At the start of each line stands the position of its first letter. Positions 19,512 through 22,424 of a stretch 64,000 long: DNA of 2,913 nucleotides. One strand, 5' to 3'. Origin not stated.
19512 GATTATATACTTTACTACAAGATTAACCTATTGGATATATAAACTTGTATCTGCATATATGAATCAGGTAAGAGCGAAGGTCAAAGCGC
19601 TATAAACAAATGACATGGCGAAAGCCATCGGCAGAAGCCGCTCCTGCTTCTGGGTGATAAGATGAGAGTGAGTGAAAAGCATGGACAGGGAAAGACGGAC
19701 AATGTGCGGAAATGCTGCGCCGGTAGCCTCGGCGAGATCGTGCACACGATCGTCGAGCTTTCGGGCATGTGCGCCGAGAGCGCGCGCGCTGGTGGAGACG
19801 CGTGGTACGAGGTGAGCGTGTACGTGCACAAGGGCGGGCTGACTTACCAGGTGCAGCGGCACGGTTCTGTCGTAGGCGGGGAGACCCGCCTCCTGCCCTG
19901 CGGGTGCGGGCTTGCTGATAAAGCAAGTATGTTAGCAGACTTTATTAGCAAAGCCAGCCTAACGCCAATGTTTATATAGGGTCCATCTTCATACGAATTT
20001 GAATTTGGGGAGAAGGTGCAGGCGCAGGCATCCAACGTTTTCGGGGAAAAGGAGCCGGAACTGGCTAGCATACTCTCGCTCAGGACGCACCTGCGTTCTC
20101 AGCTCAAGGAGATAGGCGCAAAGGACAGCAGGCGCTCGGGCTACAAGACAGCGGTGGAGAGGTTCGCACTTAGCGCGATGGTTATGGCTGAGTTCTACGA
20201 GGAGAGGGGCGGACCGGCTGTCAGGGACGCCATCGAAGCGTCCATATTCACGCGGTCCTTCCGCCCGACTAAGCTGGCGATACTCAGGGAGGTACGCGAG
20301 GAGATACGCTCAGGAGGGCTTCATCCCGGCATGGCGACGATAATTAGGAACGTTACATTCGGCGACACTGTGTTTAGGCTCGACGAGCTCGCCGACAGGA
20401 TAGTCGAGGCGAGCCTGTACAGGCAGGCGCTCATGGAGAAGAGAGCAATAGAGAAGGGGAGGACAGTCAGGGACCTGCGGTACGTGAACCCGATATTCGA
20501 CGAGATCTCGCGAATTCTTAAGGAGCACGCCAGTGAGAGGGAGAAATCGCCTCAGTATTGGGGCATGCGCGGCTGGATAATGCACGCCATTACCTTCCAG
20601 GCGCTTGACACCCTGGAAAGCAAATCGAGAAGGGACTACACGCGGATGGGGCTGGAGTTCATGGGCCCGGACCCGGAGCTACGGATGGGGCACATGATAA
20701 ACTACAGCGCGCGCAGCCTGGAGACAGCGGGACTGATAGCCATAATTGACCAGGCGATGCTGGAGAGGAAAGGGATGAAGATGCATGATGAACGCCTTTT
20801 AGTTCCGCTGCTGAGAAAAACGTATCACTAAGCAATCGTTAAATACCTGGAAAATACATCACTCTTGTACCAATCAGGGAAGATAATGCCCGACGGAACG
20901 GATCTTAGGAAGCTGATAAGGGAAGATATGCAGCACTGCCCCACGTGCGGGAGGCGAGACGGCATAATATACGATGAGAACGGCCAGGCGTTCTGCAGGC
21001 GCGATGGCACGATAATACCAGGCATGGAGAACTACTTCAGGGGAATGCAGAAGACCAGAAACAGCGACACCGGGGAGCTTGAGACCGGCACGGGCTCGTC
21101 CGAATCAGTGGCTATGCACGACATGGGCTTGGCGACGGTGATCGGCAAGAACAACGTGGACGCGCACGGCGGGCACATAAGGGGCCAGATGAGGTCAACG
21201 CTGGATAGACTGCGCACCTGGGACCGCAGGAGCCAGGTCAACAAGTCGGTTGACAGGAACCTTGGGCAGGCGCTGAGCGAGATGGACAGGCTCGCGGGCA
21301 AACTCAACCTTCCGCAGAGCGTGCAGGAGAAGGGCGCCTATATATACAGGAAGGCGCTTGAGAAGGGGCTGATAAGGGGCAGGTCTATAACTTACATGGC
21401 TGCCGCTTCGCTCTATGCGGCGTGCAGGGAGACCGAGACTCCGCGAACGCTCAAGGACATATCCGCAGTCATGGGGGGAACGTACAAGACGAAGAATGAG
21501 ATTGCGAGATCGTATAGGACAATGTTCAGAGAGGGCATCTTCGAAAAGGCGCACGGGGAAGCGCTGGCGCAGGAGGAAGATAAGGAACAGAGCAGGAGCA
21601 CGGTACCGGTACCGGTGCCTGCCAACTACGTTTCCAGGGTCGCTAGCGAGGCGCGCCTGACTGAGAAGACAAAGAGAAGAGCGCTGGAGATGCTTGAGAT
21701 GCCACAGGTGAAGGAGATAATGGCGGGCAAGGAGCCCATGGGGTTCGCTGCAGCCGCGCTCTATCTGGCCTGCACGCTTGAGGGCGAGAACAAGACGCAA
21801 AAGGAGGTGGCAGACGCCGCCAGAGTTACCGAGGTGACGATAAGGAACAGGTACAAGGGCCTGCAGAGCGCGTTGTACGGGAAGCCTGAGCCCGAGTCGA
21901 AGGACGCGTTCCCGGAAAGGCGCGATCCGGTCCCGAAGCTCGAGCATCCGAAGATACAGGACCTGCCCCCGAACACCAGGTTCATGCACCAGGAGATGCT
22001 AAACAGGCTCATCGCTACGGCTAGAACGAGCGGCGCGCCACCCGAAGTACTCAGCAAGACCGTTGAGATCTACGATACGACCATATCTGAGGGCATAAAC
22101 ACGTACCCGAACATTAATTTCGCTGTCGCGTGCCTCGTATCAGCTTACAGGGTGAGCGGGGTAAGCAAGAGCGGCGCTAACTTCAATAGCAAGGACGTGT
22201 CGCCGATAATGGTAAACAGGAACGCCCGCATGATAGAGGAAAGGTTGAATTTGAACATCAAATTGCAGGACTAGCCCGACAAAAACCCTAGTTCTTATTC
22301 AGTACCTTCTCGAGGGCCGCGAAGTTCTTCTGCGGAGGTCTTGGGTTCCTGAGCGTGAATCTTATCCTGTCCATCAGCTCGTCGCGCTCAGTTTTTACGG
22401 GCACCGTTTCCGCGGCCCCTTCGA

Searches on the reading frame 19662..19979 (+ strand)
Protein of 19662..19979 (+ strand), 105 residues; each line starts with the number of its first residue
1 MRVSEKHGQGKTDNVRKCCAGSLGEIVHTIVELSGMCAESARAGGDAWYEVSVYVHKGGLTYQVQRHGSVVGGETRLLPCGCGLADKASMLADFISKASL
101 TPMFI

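Call 71: search_protein_families(library=pfam, max_evalue=10, proteins=[window:19662-19979:+])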
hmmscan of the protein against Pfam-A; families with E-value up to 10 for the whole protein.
window:19662-19979:+ (105 aa): 0 families

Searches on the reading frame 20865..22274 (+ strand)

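Call 6: search_protein_families(library=pfam, max_evalue=1, proteins=[window:20865-22274:+])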
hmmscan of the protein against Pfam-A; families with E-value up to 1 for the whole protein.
window:20865-22274:+ (469 aa): 7 families
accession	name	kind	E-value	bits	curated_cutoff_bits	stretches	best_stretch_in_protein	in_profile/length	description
PF00382.24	TFIIB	-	5.8e-40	135.7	23.6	2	251-334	7-90/92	Transcription factor TFIIB repeat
PF00134.28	Cyclin_N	-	0.0037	17.4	23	0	150-210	48-109/127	Cyclin, N-terminal domain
PF04545.22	Sigma70_r4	-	0.0046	16.9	24.1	1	307-331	18-42/50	Sigma-70, region 4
PF02984.24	Cyclin_C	-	0.01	16.3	22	1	250-340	1-91/119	Cyclin, C-terminal domain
PF08273.17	Zn_Ribbon_Prim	-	0.034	14.9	23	1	24-46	5-30/37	Zinc-binding domain of primase-helicase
PF08271.17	Zn_Ribbon_TF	-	0.09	12.8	29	1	25-45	3-23/43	TFIIB zinc-binding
PF13542.12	HTH_Tnp_ISL3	-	0.1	12.5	27.4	0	309-331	26-48/51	Helix-turn-helix domain of transposase family ISL3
